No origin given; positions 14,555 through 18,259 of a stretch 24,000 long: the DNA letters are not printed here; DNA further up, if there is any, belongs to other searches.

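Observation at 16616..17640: CheA carries three near-identical tandem P2-like modules between HPt and the dimerisation domain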

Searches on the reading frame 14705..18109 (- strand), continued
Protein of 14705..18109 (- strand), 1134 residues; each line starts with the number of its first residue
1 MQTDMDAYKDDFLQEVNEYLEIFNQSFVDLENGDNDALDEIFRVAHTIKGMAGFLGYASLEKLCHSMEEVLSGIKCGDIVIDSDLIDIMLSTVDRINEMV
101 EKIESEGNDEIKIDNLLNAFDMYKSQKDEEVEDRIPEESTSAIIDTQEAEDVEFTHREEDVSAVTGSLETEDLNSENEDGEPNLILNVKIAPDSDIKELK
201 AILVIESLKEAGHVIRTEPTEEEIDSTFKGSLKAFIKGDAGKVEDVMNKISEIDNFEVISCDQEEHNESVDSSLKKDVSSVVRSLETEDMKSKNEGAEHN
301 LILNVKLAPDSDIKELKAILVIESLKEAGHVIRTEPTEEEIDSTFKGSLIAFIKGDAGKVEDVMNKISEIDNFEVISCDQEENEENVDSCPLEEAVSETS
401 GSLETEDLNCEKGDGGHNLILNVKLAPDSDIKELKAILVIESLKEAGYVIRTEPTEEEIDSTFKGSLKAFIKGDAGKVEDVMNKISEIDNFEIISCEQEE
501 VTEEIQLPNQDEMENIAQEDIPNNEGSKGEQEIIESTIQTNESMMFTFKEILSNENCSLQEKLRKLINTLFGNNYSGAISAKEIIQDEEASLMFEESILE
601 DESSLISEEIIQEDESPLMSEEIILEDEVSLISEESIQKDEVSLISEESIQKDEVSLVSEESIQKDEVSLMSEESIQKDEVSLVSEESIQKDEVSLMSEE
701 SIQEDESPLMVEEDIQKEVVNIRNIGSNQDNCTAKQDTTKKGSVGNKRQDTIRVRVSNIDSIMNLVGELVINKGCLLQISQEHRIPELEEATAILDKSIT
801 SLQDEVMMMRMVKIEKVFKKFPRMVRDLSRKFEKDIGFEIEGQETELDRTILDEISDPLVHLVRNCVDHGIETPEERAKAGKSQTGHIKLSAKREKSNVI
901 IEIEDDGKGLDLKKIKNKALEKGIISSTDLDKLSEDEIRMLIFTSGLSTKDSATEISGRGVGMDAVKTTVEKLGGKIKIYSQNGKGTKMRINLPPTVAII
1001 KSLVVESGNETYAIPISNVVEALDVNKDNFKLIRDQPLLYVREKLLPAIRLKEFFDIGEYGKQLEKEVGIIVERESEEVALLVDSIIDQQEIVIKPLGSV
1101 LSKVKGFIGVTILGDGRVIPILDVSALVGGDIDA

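Call 29: find_encoding_contigs(protein=P0006, flank=5000, max_places=3)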
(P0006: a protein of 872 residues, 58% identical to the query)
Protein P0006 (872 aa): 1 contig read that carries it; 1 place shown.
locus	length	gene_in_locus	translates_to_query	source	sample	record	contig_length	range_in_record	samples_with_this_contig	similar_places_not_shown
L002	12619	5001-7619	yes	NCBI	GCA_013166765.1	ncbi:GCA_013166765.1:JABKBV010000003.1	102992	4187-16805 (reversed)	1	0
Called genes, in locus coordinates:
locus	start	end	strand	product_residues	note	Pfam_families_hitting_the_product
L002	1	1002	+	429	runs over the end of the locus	PF01433:Peptidase_M1 (weak)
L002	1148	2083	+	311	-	-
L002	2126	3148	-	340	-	PF03372:Exo_endo_phos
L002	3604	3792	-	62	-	PF23477:zf_Tbcl_2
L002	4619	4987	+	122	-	PF00072:Response_reg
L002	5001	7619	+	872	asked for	PF26081:DUF8031 (faint), PF07194:P2, PF18293:Caprin-1_dimer (faint), PF01895:PhoU (faint), PF17189:Glyco_hydro_30C (faint), PF19064:DUF5760 (faint), PF07194:P2, PF01584:CheW, +1 more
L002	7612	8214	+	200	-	PF13690:CheX (faint), PF04509:CheC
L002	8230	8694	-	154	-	-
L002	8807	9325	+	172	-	-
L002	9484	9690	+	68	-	-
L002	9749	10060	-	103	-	PF07883:Cupin_2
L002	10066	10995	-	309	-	PF00291:PALP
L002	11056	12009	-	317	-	PF25087:GMPPB_C (faint), PF00132:Hexapep (faint)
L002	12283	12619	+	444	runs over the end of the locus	-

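Call 30: find_encoding_contigs(protein=P0001, flank=3000, max_places=3)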
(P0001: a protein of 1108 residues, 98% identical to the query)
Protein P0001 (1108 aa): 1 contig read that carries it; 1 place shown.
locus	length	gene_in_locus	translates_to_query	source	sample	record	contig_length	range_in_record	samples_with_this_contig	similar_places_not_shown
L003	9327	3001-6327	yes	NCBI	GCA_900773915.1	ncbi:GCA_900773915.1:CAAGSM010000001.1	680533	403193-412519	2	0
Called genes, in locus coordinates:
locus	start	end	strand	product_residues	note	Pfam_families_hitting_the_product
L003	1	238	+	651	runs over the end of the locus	PF00989:PAS (faint), PF08447:PAS_3, PF08448:PAS_4, PF13426:PAS_9 (weak), PF06103:DUF948 (faint), PF00672:HAMP (faint), PF00015:MCPsignal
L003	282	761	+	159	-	PF01584:CheW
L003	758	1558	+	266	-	-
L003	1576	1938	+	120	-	PF00072:Response_reg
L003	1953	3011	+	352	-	PF00072:Response_reg, PF01339:CheB_methylest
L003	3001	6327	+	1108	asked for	PF01627:Hpt, PF07194:P2, PF02895:H-kinase_dim, PF02518:HATPase_c, PF01584:CheW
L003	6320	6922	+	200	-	PF04509:CheC, PF13690:CheX (weak), PF04509:CheC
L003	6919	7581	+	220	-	PF03975:CheD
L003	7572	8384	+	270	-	PF03705:CheR_N, PF01739:CheR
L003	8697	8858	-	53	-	PF27291:AF_1457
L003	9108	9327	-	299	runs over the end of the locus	-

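Call 31: find_encoding_contigs(protein=P0002, flank=3000, max_places=2)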
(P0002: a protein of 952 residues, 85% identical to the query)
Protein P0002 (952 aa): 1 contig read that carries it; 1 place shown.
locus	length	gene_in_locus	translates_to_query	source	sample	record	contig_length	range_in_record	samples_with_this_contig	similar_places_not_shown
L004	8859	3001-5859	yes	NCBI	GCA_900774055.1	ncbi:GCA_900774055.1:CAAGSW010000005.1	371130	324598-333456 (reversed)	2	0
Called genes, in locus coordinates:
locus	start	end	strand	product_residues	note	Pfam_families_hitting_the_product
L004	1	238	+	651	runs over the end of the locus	PF13426:PAS_9 (faint), PF08447:PAS_3, PF08448:PAS_4 (weak), PF06103:DUF948 (faint), PF00015:MCPsignal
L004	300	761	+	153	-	PF01584:CheW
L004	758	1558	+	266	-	-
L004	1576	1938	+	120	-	PF00072:Response_reg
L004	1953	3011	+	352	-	PF00072:Response_reg, PF01339:CheB_methylest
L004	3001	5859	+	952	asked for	PF01627:Hpt, PF07194:P2, PF02895:H-kinase_dim, PF02518:HATPase_c, PF01584:CheW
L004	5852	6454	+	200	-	PF04509:CheC, PF13690:CheX (weak), PF04509:CheC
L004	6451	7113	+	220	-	PF03975:CheD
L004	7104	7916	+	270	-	PF03705:CheR_N, PF01739:CheR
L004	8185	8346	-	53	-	PF27291:AF_1457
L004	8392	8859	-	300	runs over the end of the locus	-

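Call 32: find_encoding_contigs(protein=P0003, flank=3000, max_places=2)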
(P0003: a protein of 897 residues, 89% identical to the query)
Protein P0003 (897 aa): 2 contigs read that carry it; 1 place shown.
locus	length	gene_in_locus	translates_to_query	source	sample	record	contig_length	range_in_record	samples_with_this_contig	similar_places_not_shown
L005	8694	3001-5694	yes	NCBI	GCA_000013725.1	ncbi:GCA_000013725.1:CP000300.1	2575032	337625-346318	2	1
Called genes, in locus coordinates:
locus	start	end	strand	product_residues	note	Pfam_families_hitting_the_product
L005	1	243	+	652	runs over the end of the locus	PF13426:PAS_9 (faint), PF08447:PAS_3, PF08448:PAS_4 (weak), PF06103:DUF948 (faint), PF04108:ATG17_like (faint), PF28544:Helical_needle (faint), PF00015:MCPsignal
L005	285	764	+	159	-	PF01584:CheW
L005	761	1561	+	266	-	PF04283:CheF-arch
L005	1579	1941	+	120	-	PF00072:Response_reg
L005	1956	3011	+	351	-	PF00072:Response_reg, PF01339:CheB_methylest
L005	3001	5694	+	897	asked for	PF01627:Hpt, PF07194:P2, PF02895:H-kinase_dim, PF02518:HATPase_c, PF01584:CheW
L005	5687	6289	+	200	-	PF13690:CheX (faint), PF04509:CheC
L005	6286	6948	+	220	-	PF03975:CheD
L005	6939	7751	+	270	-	PF03705:CheR_N, PF01739:CheR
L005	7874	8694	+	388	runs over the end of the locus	PF14319:Zn_Tnp_IS91, PF04986:Y2_Tnp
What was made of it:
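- Tried and rejected: I obtained DNA of relatives through exact-protein look-ups instead (calls 29-32), which limits the evolutionary analysis to four loci.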

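Call 51: search_protein_families(library=pfam, proteins=[P0006], max_evalue=0.001)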
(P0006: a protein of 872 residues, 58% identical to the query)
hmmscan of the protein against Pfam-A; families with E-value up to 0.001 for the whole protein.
P0006 (872 aa): 5 families
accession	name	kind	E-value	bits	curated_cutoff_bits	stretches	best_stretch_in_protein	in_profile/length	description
PF07194.16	P2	-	3.1e-76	251.9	23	6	32-104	4-79/81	P2 response regulator binding domain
PF01584.24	CheW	-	2.7e-24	85.8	23.5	1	741-866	3-134/138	CheW-like domain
PF01895.24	PhoU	-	1.6e-06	28.8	23.5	0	188-217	8-37/89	PhoU domain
PF17189.10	Glyco_hydro_30C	-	2.5e-06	28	22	0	198-221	21-44/65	Glycosyl hydrolase family 30 beta sandwich domain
PF18293.6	Caprin-1_dimer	-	6.9e-06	27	27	0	70-103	83-116/116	Caprin-1 dimerization domain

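Call 57: list_cluster_members(proteins=[window:14708-18109:-, P0124, P0006])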
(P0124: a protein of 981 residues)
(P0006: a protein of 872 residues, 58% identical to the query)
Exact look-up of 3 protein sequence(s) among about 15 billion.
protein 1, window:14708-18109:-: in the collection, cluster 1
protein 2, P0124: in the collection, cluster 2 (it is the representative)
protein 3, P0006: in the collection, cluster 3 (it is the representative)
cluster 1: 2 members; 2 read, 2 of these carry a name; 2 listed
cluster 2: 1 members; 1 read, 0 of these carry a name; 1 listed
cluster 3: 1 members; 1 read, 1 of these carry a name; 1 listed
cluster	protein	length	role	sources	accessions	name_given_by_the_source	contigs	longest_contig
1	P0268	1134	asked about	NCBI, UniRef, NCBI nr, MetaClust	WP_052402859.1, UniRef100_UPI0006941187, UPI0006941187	chemotaxis protein CheW [Methanococcoides methylutens] | chemotaxis protein CheW n=1 Tax=Methanococcoides methylutens TaxID=2226 ... | status=active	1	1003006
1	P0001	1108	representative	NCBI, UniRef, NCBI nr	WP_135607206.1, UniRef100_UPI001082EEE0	chemotaxis protein CheW [Methanococcoides methylutens] | chemotaxis protein CheW n=1 Tax=Methanococcoides methylutens TaxID=2226 ...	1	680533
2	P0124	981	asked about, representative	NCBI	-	-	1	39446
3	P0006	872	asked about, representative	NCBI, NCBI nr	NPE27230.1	hypothetical protein HNV12_04480 [Methanococcoides sp. SA1] | hypothetical protein [Methanococcoides sp. SA1]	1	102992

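Call 69: predict_structure(alignment_id=A2)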
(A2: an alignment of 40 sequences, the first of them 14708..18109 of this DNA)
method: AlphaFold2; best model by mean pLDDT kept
length: 1134 residues; sequences in the alignment: 40
mean_pLDDT: 67.7   pTM: 0.45
mean pLDDT of the five models: 67.7, 65.9, 65.1, 64.6, 64.1
residues with pLDDT >= 90: 226; 70-90: 486; 50-70: 71; < 50: 351
segments of 3 or more residues with pLDDT < 50: 128-180, 263-297, 380-414, 498-542, 572-750, 1131-1134
pLDDT, mean of each block of 10 residues (from residue 1): 75 90 85 82 93 91 92 84 84 91 88 88 67 30 26 25 25 30 89 78 91 88 88 92 90 86 40 31 29 48 90 85 89 89 87 91 88 82 30 27 30 65 89 92 93 93 93 95 91 74 28 29 30 29 68 78 75 33 26 27 27 31 32 30 30 30 29 27 28 28 26 26 26 29 36 69 85 86 89 89 84 85 87 88 86 88 88 87 89 84 90 85 81 83 73 59 81 83 88 73 87 89 88 84 86 75 71 82 87 73 74 81 74 43
secondary structure, 60 per line:
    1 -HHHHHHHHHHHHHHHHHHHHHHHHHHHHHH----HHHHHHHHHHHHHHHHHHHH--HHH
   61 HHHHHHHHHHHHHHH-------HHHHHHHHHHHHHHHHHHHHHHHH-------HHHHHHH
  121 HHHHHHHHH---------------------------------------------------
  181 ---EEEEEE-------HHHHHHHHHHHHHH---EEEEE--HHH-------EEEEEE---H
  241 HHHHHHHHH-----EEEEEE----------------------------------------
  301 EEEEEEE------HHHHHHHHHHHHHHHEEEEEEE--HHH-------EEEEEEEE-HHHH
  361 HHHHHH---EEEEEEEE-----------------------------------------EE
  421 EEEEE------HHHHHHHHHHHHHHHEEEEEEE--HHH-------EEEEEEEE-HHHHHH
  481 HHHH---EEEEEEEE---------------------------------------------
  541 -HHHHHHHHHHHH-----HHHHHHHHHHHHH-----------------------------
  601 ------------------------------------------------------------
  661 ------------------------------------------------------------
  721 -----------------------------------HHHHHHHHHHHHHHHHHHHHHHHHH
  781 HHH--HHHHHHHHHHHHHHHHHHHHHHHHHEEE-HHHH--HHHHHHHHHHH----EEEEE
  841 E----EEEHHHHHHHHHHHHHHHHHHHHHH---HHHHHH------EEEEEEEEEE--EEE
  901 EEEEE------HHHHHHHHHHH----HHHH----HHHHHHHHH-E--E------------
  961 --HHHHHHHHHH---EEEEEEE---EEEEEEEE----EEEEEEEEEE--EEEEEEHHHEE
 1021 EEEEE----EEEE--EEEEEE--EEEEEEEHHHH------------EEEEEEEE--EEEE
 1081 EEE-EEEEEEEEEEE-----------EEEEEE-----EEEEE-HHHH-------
elements in order (helices of 4 or more, strands of 3 or more residues): H2-31 H36-55 H58-75 H83-106 H114-129 E184-189 H197-210 E214-218 E231-236 H240-249 E255-260 E301-307 H314-328 E329-335 E348-355 H357-366 E370-377 E419-425 H432-446 E447-453 E466-473 H475-484 E488-495 H542-553 H559-571 H756-783 H786-810 E811-813 H815-818 H821-831 E836-841 E846-848 H849-870 H874-879 E886-895 E898-905 H912-922 H927-930 H935-943 H963-972 E976-982 E986-993 E998-1007 E1010-1015 E1019-1025 E1030-1033 E1036-1041 E1044-1050 H1051-1054 E1067-1074 E1077-1083 E1085-1095 E1107-1112 E1118-1122 H1124-1127
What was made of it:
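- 17729..18109 (-): P1/Hpt domain, aa 1-127; phospho-accepting His46 in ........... Folded in the AF2 model (call 69).
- Architecture: the full-length AF2 model has three separately folded P2 domains, and every linker has pLDDT <50 (call 69).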
